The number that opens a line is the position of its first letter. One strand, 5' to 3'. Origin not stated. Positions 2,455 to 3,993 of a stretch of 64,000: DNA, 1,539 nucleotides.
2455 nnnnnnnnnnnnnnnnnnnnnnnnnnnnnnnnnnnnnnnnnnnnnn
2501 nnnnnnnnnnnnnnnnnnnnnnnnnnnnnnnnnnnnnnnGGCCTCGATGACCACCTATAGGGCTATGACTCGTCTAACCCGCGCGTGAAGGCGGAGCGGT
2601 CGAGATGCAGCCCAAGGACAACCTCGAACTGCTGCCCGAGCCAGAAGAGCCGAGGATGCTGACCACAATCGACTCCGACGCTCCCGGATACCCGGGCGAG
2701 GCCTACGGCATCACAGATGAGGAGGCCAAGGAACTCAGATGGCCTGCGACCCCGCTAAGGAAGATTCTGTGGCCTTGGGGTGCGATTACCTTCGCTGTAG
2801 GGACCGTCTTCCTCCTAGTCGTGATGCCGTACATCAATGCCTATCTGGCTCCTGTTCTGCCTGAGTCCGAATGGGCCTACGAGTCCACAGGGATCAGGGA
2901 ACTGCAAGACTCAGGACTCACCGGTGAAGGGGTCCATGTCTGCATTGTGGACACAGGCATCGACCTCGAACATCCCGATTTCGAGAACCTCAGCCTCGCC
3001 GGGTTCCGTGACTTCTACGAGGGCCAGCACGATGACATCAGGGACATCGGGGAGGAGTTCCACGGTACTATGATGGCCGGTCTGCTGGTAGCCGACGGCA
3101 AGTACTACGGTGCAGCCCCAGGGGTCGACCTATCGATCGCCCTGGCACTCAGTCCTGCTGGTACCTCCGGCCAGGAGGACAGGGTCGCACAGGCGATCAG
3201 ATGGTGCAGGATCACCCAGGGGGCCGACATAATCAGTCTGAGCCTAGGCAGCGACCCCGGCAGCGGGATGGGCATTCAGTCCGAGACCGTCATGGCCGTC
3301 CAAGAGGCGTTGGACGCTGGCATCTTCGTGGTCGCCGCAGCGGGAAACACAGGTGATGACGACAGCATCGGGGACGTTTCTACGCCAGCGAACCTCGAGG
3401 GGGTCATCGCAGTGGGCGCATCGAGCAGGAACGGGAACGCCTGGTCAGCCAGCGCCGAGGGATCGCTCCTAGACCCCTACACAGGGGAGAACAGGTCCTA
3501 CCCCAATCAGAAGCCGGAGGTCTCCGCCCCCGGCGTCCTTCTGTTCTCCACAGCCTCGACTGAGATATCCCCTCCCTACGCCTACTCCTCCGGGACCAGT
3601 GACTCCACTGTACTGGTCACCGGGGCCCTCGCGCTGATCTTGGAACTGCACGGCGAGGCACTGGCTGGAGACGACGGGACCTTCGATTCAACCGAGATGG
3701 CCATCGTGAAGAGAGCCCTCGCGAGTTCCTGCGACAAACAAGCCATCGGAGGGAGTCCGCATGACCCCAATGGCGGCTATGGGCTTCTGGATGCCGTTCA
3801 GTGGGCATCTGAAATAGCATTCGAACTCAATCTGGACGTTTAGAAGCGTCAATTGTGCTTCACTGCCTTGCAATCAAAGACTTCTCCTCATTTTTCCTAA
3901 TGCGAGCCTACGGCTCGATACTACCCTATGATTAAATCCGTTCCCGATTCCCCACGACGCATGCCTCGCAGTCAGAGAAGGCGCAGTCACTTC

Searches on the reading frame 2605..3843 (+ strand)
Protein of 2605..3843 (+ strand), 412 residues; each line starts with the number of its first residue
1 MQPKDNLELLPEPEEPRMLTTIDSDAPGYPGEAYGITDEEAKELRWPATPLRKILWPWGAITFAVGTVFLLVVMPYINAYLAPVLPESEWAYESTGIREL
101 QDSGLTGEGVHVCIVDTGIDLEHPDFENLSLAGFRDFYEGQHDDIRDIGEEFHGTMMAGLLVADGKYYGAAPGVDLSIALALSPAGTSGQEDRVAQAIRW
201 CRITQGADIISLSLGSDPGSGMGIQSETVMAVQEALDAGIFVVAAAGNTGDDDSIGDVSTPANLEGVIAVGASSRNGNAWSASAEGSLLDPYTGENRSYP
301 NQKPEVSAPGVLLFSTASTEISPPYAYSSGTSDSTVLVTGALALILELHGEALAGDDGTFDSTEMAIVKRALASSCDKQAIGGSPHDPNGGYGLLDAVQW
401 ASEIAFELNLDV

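Call 6: search_protein_families(library=pfam, proteins=[window:2605-3843:+], max_evalue=0.01)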
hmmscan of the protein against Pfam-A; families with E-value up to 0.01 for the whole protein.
window:2605-3843:+ (412 aa): 1 family
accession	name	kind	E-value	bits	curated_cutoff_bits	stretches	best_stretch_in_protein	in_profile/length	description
PF00082.27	Peptidase_S8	-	7.1e-38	131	21.8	1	107-353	1-260/288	Subtilase family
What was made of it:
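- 2605..3843 (+): Membrane-anchored S8 subtilase, part of the conserved co-oriented gene row. Peptidase_S8 E = 7e-38 (call 6).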
